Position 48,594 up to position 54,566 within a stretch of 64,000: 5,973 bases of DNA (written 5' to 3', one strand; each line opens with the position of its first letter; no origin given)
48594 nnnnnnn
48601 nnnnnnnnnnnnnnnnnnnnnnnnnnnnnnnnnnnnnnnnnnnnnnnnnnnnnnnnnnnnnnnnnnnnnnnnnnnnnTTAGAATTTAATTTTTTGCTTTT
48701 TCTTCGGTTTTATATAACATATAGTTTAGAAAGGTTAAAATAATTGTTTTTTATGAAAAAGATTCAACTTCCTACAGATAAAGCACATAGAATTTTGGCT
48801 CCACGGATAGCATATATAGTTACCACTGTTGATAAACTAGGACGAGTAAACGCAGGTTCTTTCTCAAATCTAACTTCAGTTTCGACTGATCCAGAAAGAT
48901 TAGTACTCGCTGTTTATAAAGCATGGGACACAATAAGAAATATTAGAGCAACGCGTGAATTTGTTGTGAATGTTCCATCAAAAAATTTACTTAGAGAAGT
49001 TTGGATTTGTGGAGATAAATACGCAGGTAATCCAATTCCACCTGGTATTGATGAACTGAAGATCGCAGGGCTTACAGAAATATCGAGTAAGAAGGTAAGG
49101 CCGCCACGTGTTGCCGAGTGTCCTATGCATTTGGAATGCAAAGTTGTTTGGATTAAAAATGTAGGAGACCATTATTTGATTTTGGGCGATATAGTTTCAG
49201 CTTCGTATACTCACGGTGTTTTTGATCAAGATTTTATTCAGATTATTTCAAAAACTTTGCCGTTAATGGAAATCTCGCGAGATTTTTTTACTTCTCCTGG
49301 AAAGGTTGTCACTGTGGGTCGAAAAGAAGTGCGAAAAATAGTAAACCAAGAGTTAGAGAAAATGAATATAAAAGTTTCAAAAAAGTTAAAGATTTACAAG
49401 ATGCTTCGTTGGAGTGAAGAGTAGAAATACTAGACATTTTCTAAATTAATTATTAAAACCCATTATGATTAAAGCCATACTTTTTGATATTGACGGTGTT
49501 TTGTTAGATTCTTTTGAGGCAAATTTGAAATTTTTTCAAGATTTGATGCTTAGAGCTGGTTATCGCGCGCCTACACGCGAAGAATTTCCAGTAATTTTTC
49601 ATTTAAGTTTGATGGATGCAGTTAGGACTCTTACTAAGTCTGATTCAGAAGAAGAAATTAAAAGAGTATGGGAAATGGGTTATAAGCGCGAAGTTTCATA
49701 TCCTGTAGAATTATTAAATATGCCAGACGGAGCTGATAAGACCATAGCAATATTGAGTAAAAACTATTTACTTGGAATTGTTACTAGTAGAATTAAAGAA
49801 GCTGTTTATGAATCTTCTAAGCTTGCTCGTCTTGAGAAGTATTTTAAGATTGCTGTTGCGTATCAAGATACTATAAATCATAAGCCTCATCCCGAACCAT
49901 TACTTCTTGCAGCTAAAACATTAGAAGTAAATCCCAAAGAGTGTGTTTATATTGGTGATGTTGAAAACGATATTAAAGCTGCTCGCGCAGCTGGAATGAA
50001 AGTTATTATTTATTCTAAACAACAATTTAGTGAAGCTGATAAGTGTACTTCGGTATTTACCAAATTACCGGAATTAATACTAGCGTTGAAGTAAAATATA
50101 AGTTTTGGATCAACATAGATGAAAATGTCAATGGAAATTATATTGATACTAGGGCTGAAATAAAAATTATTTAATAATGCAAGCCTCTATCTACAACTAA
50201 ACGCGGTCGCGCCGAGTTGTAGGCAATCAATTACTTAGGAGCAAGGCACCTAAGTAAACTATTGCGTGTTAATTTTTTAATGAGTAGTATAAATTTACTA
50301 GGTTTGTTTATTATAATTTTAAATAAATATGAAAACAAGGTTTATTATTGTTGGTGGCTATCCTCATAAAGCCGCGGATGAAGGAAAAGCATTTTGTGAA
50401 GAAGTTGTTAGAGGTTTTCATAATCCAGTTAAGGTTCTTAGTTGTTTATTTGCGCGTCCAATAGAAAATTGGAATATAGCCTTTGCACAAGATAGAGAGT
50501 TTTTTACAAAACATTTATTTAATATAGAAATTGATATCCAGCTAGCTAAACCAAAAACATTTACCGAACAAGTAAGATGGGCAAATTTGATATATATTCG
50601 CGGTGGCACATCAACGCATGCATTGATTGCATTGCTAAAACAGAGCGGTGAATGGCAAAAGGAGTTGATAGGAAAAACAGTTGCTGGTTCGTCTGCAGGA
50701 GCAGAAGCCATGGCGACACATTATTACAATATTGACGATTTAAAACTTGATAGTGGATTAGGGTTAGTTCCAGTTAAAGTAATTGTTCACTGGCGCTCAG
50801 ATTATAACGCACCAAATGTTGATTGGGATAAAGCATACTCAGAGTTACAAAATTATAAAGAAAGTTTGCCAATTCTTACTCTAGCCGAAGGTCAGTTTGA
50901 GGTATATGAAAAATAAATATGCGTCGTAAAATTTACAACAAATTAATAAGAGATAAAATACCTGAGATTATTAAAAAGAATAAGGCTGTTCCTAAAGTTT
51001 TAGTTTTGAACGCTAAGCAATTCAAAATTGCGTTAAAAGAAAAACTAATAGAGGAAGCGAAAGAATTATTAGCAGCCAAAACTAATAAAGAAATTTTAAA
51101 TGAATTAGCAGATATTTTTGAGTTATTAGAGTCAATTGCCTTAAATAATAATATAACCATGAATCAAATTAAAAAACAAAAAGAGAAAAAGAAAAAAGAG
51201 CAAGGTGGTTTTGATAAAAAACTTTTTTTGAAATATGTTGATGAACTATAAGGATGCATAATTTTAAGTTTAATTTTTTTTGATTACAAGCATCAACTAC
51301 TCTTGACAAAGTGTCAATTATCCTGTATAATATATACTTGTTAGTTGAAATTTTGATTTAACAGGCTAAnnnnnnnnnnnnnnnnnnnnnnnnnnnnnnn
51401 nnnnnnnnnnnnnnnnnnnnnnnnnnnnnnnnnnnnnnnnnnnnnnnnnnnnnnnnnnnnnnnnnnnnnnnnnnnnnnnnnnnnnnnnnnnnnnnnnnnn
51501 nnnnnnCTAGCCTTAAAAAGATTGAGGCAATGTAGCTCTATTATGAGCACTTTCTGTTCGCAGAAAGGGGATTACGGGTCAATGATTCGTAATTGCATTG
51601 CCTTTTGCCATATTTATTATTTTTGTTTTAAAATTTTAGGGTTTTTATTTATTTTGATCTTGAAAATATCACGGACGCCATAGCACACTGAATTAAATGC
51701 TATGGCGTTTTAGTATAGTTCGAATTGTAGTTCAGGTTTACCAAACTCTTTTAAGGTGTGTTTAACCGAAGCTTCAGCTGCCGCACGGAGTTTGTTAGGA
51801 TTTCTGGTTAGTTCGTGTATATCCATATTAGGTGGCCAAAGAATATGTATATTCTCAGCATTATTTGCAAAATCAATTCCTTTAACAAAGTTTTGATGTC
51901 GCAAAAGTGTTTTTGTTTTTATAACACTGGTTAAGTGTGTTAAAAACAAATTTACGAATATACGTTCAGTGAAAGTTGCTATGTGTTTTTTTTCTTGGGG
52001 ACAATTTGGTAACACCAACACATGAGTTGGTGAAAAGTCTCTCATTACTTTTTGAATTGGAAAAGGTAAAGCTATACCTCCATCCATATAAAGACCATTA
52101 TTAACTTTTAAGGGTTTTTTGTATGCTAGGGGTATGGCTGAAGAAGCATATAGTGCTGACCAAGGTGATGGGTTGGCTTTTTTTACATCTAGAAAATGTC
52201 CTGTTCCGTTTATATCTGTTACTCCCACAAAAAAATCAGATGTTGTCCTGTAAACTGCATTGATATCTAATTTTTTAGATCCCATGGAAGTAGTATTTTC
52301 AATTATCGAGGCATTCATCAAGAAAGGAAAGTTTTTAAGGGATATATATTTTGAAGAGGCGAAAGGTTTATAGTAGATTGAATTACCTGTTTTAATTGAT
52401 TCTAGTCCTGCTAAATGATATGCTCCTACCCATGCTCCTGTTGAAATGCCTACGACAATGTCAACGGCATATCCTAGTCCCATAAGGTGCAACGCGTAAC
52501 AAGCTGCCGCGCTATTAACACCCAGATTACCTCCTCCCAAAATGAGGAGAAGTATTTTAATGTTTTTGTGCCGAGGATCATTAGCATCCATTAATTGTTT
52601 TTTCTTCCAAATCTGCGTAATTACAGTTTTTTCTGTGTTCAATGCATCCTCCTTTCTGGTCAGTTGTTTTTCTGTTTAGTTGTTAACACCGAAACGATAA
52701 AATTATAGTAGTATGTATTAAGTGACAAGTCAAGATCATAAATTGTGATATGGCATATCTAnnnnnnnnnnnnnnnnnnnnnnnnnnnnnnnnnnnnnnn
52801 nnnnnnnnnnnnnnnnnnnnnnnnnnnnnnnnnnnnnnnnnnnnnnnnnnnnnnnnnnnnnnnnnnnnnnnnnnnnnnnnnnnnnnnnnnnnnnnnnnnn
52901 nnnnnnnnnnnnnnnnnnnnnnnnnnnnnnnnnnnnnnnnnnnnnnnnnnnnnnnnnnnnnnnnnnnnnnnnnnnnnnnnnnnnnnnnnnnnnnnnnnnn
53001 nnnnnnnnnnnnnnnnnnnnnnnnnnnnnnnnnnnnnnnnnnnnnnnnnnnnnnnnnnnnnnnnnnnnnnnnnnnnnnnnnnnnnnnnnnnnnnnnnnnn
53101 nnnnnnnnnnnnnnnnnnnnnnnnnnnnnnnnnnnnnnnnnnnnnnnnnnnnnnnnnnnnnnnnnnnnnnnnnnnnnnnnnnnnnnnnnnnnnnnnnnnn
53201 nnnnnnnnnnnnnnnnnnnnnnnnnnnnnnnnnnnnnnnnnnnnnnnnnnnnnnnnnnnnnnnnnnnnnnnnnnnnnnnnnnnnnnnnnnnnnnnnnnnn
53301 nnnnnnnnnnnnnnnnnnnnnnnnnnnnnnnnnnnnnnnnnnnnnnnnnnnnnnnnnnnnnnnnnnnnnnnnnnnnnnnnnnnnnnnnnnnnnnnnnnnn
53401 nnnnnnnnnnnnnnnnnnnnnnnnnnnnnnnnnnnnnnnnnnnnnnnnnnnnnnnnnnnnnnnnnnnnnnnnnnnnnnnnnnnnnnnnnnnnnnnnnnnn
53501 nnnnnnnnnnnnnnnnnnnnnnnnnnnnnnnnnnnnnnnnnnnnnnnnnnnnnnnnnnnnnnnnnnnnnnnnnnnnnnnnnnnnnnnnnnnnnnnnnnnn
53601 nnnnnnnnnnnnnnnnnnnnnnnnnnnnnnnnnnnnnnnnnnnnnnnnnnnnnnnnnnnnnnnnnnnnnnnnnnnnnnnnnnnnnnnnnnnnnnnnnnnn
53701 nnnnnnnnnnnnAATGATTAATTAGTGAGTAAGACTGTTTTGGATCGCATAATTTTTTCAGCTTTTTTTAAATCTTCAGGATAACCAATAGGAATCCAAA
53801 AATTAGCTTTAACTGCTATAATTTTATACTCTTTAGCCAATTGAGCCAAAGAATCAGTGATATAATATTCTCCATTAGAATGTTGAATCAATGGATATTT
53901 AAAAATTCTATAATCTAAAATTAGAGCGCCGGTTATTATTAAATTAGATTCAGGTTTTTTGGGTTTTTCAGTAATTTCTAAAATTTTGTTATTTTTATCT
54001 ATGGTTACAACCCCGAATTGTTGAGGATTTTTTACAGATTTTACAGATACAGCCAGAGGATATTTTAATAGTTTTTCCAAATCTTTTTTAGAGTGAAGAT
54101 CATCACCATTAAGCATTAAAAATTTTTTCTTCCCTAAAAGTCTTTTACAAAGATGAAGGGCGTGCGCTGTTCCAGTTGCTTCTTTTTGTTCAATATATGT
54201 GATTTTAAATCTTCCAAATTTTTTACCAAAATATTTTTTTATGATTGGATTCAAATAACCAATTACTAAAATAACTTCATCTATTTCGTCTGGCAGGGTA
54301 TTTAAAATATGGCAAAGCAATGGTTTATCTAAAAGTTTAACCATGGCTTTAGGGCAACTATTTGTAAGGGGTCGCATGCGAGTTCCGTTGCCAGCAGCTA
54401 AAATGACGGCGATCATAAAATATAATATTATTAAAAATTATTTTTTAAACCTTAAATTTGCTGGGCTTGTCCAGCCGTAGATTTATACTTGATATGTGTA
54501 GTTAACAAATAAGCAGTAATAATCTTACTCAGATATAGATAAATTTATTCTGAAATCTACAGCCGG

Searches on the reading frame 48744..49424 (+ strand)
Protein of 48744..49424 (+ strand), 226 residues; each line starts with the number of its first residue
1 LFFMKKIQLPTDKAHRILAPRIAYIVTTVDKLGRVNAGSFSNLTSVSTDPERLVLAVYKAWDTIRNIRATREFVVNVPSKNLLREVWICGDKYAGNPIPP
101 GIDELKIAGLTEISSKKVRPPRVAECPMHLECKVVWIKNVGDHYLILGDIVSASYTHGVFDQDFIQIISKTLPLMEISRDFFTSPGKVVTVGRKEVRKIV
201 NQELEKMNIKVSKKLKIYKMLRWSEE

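Call 66: search_protein_families(library=pfam, proteins=[window:48744-49424:+], max_evalue=0.0001)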
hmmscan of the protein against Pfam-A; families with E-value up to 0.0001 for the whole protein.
window:48744-49424:+ (226 aa): 1 family
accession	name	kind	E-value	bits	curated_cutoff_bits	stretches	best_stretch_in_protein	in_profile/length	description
PF01613.24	Flavin_Reduct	-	3.4e-23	82.9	27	1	20-160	5-138/153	Flavin reductase like domain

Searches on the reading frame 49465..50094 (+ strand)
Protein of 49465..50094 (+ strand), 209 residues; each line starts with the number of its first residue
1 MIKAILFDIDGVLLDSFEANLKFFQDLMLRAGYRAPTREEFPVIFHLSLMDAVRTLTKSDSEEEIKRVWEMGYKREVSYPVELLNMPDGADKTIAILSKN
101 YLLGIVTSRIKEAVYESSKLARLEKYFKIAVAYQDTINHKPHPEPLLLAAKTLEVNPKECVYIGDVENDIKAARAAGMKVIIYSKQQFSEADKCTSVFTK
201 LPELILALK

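Call 66: search_protein_families(library=pfam, proteins=[window:49465-50094:+], max_evalue=0.0001)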
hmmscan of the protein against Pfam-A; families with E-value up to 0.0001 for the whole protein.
window:49465-50094:+ (209 aa): 4 families
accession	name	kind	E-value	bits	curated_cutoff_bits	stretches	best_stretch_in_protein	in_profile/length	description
PF13419.12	HAD_2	-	2.8e-39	135.5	23.8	1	5-182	1-177/178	Haloacid dehalogenase-like hydrolase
PF00702.32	Hydrolase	-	4.4e-23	83.1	26.4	1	2-177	1-191/191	haloacid dehalogenase-like hydrolase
PF13242.12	Hydrolase_like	-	3.7e-10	40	22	1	139-192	3-57/75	HAD-hyrolase-like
PF12710.13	HAD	-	4.5e-05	24.4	27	1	5-174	1-189/189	haloacid dehalogenase-like hydrolase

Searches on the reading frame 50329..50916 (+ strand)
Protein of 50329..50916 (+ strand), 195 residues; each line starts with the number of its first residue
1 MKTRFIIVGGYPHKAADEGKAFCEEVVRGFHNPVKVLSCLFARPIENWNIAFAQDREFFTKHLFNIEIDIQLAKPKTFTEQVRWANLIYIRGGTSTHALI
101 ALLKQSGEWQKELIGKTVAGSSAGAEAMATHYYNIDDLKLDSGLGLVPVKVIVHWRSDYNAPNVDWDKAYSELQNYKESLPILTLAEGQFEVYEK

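Call 66: search_protein_families(library=pfam, proteins=[window:50329-50916:+], max_evalue=0.0001)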
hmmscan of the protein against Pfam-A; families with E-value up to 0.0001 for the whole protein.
window:50329-50916:+ (195 aa): 1 family
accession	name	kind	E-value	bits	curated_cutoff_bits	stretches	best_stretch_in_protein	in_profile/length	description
PF03575.23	Peptidase_S51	-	7.6e-07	29.4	23.9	1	61-189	59-194/206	Peptidase family S51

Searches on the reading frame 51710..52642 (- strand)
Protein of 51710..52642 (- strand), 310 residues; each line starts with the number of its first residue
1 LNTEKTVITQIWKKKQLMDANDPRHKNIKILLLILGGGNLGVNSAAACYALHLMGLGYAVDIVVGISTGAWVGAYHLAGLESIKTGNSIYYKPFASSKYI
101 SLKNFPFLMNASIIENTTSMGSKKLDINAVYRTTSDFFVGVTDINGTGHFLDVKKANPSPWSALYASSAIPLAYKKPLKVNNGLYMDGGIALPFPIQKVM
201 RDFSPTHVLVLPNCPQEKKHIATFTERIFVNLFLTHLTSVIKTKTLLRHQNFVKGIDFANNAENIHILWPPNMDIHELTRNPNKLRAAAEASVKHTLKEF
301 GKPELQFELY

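Call 34: search_protein_families(library=pfam, proteins=[window:51710-52642:-], max_evalue=0.001)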
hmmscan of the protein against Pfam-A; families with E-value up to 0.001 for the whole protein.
window:51710-52642:- (310 aa): 1 family
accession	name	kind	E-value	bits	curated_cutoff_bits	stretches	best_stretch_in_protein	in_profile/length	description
PF01734.28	Patatin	-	1.5e-13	51.8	27.7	1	34-197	3-188/191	Patatin-like phospholipase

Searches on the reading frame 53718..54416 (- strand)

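Call 66: search_protein_families(library=pfam, proteins=[window:53718-54416:-], max_evalue=0.0001)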
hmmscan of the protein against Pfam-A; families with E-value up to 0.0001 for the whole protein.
window:53718-54416:- (232 aa): 3 families
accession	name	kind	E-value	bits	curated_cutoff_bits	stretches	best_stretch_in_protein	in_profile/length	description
PF00483.29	NTP_transferase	-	1.6e-33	116.8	21.2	1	3-222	2-241/245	Nucleotidyl transferase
PF12804.13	NTP_transf_3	-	2.8e-10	41.1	27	1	3-113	1-104/160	MobA-like NTP transferase domain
PF01128.25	IspD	-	4.4e-06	27.1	27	1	1-52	1-51/221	2-C-methyl-D-erythritol 4-phosphate cytidylyltransferase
